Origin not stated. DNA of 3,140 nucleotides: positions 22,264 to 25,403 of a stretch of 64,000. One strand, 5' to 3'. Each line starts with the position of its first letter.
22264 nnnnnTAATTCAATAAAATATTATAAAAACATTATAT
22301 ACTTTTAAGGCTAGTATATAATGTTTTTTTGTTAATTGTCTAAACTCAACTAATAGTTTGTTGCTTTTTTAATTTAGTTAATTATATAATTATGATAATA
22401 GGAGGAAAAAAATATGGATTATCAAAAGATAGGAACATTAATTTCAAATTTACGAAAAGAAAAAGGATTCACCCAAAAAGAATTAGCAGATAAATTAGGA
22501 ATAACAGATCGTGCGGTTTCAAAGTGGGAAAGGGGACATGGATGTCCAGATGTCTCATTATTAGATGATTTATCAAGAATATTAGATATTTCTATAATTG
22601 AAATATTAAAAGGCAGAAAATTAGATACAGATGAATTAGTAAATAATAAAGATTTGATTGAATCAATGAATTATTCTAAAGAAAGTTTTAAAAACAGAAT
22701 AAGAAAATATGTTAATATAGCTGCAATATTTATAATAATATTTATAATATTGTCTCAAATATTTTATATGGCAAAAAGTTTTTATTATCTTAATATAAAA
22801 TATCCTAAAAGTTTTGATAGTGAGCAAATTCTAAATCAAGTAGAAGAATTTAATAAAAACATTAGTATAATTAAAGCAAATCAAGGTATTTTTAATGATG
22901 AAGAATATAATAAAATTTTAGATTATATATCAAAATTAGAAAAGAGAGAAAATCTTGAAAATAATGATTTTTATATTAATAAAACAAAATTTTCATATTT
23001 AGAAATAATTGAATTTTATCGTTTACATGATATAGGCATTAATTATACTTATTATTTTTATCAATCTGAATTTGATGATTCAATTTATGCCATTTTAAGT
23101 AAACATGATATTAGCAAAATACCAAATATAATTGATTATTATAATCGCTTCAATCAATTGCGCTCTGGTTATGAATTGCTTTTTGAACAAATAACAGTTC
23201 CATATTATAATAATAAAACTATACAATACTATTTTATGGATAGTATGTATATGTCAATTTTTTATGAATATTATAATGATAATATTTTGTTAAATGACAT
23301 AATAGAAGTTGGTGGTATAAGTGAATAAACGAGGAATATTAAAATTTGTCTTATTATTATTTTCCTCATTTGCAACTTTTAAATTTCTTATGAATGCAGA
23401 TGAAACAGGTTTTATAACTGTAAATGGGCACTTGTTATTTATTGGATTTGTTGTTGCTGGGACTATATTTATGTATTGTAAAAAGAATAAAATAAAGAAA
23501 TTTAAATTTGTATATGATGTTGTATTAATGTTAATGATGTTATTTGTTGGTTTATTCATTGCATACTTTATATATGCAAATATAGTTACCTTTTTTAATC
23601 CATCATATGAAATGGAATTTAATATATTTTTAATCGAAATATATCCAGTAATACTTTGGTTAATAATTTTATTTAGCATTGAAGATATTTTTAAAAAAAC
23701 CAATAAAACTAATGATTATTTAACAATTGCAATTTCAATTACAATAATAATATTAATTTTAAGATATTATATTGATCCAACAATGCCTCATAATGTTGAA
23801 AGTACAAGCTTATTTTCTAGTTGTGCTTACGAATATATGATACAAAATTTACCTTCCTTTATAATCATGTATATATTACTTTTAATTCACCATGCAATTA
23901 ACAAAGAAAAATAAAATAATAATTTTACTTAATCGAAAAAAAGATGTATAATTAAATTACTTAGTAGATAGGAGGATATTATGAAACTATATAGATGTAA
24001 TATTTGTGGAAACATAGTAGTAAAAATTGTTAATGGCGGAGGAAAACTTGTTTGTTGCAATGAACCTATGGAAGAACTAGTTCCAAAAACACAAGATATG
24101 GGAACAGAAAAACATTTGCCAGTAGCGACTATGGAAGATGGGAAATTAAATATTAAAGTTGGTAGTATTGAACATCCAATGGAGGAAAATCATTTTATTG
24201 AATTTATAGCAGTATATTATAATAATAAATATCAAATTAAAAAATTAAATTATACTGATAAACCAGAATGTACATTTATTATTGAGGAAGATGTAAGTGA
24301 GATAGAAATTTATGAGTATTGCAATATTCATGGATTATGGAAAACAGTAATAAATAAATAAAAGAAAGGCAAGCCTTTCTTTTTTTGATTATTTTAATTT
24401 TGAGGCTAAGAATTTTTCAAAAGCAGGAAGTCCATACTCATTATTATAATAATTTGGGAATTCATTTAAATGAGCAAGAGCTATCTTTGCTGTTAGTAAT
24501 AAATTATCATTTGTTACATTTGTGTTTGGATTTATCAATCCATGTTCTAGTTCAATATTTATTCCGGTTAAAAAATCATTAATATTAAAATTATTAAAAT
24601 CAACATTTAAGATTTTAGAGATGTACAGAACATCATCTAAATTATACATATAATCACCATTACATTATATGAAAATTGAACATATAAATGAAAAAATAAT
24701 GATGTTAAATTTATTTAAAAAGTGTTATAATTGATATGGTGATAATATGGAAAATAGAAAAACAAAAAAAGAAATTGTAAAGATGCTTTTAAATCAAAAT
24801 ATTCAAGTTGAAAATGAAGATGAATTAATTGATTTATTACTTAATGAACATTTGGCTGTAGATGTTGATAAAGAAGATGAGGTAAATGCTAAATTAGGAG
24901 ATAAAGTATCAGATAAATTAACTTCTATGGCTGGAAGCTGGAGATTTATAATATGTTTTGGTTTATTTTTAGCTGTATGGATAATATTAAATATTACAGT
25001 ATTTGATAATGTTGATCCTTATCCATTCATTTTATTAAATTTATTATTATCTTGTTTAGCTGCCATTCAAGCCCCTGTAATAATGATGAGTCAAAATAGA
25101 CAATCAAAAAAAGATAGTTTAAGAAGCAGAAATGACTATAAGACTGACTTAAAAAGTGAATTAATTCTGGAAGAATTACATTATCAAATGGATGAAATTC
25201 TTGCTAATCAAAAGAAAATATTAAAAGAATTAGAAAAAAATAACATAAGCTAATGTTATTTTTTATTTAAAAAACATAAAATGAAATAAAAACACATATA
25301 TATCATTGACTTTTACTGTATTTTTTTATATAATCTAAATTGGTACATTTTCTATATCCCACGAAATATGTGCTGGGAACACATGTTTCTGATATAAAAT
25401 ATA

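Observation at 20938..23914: Four-gene cluster: Cys-rich protein, compact radical SAM enzyme, XRE regulator with TM, membrane protein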

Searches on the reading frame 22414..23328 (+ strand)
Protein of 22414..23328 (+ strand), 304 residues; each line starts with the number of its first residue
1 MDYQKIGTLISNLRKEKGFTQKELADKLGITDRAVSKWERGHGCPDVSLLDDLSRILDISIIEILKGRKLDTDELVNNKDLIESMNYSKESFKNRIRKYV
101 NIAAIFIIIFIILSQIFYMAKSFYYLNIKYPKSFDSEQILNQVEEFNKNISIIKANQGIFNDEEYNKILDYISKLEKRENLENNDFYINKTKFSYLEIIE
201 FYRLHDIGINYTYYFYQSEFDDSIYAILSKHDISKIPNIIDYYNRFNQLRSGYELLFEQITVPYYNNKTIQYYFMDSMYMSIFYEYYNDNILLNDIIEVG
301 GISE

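Call 3: search_protein_families(library=pfam, proteins=[window:22414-23328:+], max_evalue=0.1)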
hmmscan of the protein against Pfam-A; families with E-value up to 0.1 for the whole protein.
window:22414-23328:+ (304 aa): 16 families
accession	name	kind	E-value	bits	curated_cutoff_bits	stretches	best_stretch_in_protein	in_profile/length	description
PF01381.28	HTH_3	-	2.6e-16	59.8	23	1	12-63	3-54/55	Helix-turn-helix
PF12844.13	HTH_19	-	1.3e-06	28.7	30.2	1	8-67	2-61/64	Helix-turn-helix domain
PF13560.12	HTH_31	-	6.4e-06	26.8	27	1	7-58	3-55/64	Helix-turn-helix domain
PF13443.12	HTH_26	-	4.4e-05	24.1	22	1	10-66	2-59/63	Cro/C1-type HTH DNA-binding domain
PF13384.12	HTH_23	-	0.0017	18.6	24.6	1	13-38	13-37/50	Homeodomain-like domain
PF08279.18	HTH_11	-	0.0017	18.6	25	1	9-37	5-34/55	HTH domain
PF13412.12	HTH_24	-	0.0033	17.4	21.9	0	12-36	11-35/48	Winged helix-turn-helix DNA-binding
PF04545.22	Sigma70_r4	-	0.005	16.8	24.1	1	13-39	15-41/50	Sigma-70, region 4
PF13744.12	HTH_37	-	0.0053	17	27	1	7-42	20-55/80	Helix-turn-helix domain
PF13518.12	HTH_28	-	0.0057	17.1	25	1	16-41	10-35/52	Helix-turn-helix domain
PF15731.11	MqsA_antitoxin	-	0.013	16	30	1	7-57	71-120/131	Antitoxin component of bacterial toxin-antitoxin system, MqsA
PF08281.18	Sigma70_r4_2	-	0.014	15.5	25.7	1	13-37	21-45/54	Sigma-70, region 4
PF15943.11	YdaS_toxin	-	0.015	15.6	30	1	21-40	11-30/65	Bacterial toxin YdaS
PF14549.12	P22_Cro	-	0.017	15.3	30.2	1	21-38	12-29/60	DNA-binding transcriptional regulator Cro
PF07022.19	Phage_CI_repr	-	0.069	13.9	22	0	10-61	3-54/65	Bacteriophage CI repressor helix-turn-helix domain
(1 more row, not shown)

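Call 4: search_protein_families(library=ncbifam, proteins=[window:22414-23328:+], max_evalue=0.1)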
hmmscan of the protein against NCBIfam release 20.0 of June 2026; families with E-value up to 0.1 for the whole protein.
window:22414-23328:+ (304 aa): 20 families
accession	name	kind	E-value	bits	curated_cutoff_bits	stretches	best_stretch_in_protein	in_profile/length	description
NF041951.1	phage_RstR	subfamily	2e-11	44.1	80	1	6-72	3-69/108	RstR family transcriptional repressor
TIGR03070.1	couple_hipB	subfamily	7.4e-09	35.4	71.65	1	5-46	2-43/58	type II toxin-antitoxin system Y4mF family antitoxin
NF006015.0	PRK08154.1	subfamily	2.1e-08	33.7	204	1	5-88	30-113/314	anaerobic benzoate catabolism transcriptional regulator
NF047948.1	male_kill_WMK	equivalog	2.2e-08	33.9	300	1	5-88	5-88/300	WO male-killing family protein Wmk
NF007257.0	PRK09706.1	subfamily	2.9e-08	33.6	101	1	1-69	1-69/135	transcriptional repressor DicA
NF046032.1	TransRegSlrRBacil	equivalog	3.8e-08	33.6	250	1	6-66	2-63/149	HTH-type transcriptional regulator SlrR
TIGR03830.1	CxxCG_CxxCG_HTH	subfamily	6.7e-08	32.4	61.8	1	6-56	66-115/127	type II TA system antitoxin MqsA family protein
NF007408.0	PRK09943.1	equivalog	8.1e-08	32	211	1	6-83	8-87/185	HTH-type transcriptional regulator PuuR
TIGR00270.2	TIGR00270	equivalog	8.8e-08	32.1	110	1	8-71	78-141/159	multiprotein bridging factor aMBF1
NF052239.1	antitox_spr1629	equivalog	1.5e-07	30.9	335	1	6-157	3-153/377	spr1629 family repressor/antitoxin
NF041575.1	antitoxPezA_Strep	equivalog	1.1e-05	25.5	290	1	6-72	2-68/158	type II toxin-antitoxin system antitoxin PezA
NF010465.0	PRK13890.1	equivalog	5e-05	23.4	96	1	8-75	8-75/121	conjugal transfer protein TrbA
NF003162.0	PRK04140.1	equivalog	0.00027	20.1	263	1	7-76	128-191/317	transcriptional regulator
NF007271.0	PRK09726.1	equivalog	0.00084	19.3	79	1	11-58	18-62/88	type II toxin-antitoxin system antitoxin HipB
TIGR02937.1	sigma70-ECF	superfamily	0.0017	18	42.9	1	12-39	127-154/165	sigma-70 family RNA polymerase sigma factor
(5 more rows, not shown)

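Call 6: search_protein_families(library=padloc, proteins=[window:22414-23328:+], max_evalue=0.1)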
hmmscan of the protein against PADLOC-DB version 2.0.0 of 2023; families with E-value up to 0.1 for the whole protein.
window:22414-23328:+ (304 aa): 20 families
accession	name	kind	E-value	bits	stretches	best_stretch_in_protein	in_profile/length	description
PDLC02926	HTH_VI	-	1e-10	39.8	1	6-61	2-57/92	-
PDLC03947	RmrA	-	7.2e-09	32.9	1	10-117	16-117/383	-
PDLC03954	RmrA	-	7.3e-09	33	1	11-69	16-74/380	-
PDLC04760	PDC-M64C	-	2.7e-08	32.1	1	5-66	26-87/93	-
PDLC04775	PDC-M69A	-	6.1e-08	31.2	1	2-71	4-73/113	-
PDLC03951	RmrA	-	7e-08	29.8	1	10-66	13-69/400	-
PDLC03945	RmrA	-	8.3e-08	29.8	1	6-150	3-146/394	-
PDLC03952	RmrA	-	4.8e-07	27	1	10-59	27-76/395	-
PDLC03949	RmrA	-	4.8e-07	27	1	14-59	11-56/363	-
PDLC04142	capH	-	9.7e-07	27.8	1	2-69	3-69/103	capH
PDLC03955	RmrA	-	1.8e-05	22.2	1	13-60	28-75/371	-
PDLC03948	RmrA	-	3e-05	21.1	1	13-103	16-104/397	-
PDLC04762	PDC-M64C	-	3.6e-05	21.8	1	6-66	28-88/97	-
PDLC03956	RmrA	-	3.6e-05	21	1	19-61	23-65/399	-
PDLC04759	PDC-M64B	-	0.00024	19.2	1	10-61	31-82/135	-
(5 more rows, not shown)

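Call 7: search_protein_families(library=phrogs, proteins=[window:22414-23328:+], max_evalue=0.1)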
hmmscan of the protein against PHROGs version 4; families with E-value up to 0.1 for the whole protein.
window:22414-23328:+ (304 aa): 35 families (the best 25 are shown)
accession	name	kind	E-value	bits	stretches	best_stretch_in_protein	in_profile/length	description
phrog_3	-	transcription regulation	1.7e-13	52.2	1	2-192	85-220/430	transcriptional repressor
phrog_8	-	transcription regulation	1e-12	49.2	1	6-107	77-242/346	transcriptional regulator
phrog_2967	-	transcription regulation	3.1e-12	47.5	1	3-94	8-96/225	transcriptional regulator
phrog_2439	-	transcription regulation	1.6e-10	41.4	1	6-101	8-103/367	transcriptional regulator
phrog_1373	-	transcription regulation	1e-08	36.3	1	6-75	64-133/166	transcriptional regulator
phrog_4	-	transcription regulation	2e-08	34.7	1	5-87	132-205/400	transcriptional repressor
phrog_2328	-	transcription regulation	2.5e-08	34.8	1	12-69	22-79/128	transcriptional repressor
phrog_4836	-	transcription regulation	2.3e-07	31.6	1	9-82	79-154/194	CII-like regulator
phrog_5823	-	transcription regulation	1.1e-06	29.1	1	4-71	5-73/404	transcriptional regulator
phrog_7950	-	transcription regulation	3.8e-06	27.9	1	13-40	15-42/68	transcriptional repressor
phrog_7241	-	transcription regulation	7.6e-06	27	1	10-60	66-116/122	transcriptional regulator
phrog_4151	-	DNA, RNA and nucleotide metabolism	2.6e-05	25.1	1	15-41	17-43/154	DNA binding protein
phrog_2104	-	unknown function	4.9e-05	24.5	1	10-47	44-81/103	-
phrog_4779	-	transcription regulation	5.1e-05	24.7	1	12-42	9-39/98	transcriptional regulator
phrog_4739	-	unknown function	5.2e-05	23.9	1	10-84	72-146/167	-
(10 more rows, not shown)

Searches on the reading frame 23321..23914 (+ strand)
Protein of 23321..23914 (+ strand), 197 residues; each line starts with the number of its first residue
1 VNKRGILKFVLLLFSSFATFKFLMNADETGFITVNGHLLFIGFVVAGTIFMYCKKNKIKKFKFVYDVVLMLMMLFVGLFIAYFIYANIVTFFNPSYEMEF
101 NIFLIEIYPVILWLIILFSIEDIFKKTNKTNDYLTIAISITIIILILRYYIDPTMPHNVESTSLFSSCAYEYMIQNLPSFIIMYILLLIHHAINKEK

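Call 3: search_protein_families(library=pfam, proteins=[window:23321-23914:+], max_evalue=0.1)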
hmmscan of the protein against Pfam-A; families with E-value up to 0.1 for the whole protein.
window:23321-23914:+ (197 aa): 0 families

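Call 4: search_protein_families(library=ncbifam, proteins=[window:23321-23914:+], max_evalue=0.1)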
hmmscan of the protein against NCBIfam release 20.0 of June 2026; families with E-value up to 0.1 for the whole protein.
window:23321-23914:+ (197 aa): 0 families

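Call 6: search_protein_families(library=padloc, proteins=[window:23321-23914:+], max_evalue=0.1)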
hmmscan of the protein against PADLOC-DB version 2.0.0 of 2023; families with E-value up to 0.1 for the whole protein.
window:23321-23914:+ (197 aa): 0 families

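Call 7: search_protein_families(library=phrogs, proteins=[window:23321-23914:+], max_evalue=0.1)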
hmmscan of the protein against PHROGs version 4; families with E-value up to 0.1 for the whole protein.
window:23321-23914:+ (197 aa): 0 families

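Call 58: find_homologous_proteins(query=window:23321-23914:+)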
Query window:23321-23914:+ (197 aa): 15 proteins with E <= 0.001 among 234 candidates.
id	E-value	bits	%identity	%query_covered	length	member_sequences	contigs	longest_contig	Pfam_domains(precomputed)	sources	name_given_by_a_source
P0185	2.7e-117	408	98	100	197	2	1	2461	-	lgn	-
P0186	3.3e-39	153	45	99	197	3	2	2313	-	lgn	-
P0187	9.9e-38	148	44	99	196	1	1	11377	-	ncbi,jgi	ncbi:MAG: hypothetical protein WC343_01425 [Bacilli bacterium]|jgi:drug/metabolite transporter (DMT)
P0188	2.7e-34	137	42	99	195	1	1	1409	-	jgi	jgi:hypothetical protein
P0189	3.6e-27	114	38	100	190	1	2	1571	-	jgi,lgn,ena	jgi:hypothetical protein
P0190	8.8e-27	112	47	75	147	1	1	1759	-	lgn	-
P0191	4.9e-19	87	39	99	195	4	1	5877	-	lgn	-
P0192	5.9e-19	87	36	99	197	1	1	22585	-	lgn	-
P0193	1.1e-17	83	37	99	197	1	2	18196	-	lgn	-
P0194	4.5e-17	81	32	100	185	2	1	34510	-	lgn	-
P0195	4.8e-17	81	37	99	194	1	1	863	-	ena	-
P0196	9.3e-17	80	37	99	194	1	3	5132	-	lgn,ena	-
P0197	3.4e-16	78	36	99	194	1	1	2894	-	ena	-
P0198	9.9e-16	76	36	99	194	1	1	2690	-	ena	-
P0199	5.8e-15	74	35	99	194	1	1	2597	-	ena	-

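Call 60: find_encoding_contigs(protein=P0187, flank=4000, max_places=1)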
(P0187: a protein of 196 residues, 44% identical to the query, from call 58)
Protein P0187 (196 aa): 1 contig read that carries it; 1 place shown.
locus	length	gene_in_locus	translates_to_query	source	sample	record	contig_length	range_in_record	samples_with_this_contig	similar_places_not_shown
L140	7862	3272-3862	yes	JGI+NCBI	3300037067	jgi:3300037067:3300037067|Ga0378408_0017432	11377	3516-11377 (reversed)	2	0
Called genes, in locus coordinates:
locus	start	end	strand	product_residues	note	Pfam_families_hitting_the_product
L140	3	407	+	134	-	?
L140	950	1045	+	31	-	-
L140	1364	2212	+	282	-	PF11449:ArsP_2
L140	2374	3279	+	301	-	PF01381:HTH_3, PF12844:HTH_19 (faint), PF13560:HTH_31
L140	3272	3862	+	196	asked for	-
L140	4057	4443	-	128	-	PF26595:A_ENA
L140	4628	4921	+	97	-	PF26595:A_ENA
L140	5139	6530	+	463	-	PF02878:PGM_PMM_I, PF02879:PGM_PMM_II, PF02880:PGM_PMM_III, PF00408:PGM_PMM_IV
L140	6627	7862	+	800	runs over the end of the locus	PF01055:Glyco_hydro_31_2nd, PF21365:Glyco_hydro_31_3rd, PF17137:DUF5110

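Call 61: find_encoding_contigs(protein=P0192, flank=4000, max_places=1)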
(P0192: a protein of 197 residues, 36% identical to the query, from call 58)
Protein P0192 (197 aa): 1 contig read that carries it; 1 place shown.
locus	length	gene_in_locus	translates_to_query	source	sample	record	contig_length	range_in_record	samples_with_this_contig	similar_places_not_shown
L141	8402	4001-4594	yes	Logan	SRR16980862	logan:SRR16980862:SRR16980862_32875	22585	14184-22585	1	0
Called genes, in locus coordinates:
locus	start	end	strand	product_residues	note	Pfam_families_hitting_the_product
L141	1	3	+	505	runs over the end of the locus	PF02687:FtsX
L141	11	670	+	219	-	PF03193:RsgA_GTPase (faint), PF00005:ABC_tran, PF13304:AAA_21 (faint)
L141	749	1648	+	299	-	PF01381:HTH_3, PF12844:HTH_19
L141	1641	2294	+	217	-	-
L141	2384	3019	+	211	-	PF01613:Flavin_Reduct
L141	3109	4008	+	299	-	PF01381:HTH_3, PF12844:HTH_19, PF13443:HTH_26 (weak), PF13560:HTH_31 (faint)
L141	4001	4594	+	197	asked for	-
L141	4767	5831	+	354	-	PF12224:Amidoligase_2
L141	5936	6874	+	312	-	PF06144:DNA_pol3_delta, PF21694:DNA_pol3_delta_C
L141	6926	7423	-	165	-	-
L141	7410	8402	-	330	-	?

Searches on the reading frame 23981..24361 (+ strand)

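Call 3: search_protein_families(library=pfam, proteins=[window:23981-24361:+], max_evalue=0.1)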
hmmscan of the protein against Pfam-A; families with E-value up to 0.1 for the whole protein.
window:23981-24361:+ (126 aa): 3 families
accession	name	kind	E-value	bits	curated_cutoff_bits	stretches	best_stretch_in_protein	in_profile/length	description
PF01880.24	Desulfoferrodox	-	2.9e-19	69.9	22.2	1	38-122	2-97/98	Desulfoferrodoxin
PF06397.17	Desulfoferrod_N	-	2.2e-13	50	23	1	2-32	5-35/36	Desulfoferrodoxin, N-terminal domain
PF15616.11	TerY_C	-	0.077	13.5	28.4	0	5-45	76-116/129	TerY-C metal binding domain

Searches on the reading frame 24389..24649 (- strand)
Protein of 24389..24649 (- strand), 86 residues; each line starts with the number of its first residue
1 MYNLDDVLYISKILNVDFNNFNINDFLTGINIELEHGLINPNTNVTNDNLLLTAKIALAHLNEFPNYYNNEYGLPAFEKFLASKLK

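Call 3: search_protein_families(library=pfam, proteins=[window:24389-24649:-], max_evalue=0.1)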
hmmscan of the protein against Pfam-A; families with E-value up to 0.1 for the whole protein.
window:24389-24649:- (86 aa): 1 family
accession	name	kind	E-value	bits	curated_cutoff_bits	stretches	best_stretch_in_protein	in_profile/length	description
PF18905.5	DUF5661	-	4.3e-16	59.4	27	1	10-69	4-57/65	Protein of unknown function (DUF5661)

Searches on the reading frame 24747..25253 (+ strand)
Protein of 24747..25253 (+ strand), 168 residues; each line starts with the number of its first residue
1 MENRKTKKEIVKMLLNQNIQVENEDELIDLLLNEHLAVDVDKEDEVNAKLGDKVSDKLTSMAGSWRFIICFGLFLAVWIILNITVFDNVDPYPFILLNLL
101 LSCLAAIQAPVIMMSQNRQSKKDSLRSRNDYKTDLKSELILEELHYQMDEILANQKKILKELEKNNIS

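Call 3: search_protein_families(library=pfam, proteins=[window:24747-25253:+], max_evalue=0.1)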
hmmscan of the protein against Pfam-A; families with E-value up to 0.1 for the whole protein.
window:24747-25253:+ (168 aa): 2 families
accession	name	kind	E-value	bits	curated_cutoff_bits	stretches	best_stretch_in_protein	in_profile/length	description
PF06210.16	DUF1003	-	3.6e-35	120.7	27.4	1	63-159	2-100/103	Protein of unknown function (DUF1003)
PF23438.1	DUF7123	-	0.012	16.2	27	1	117-159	5-47/70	Domain of unknown function (DUF7123)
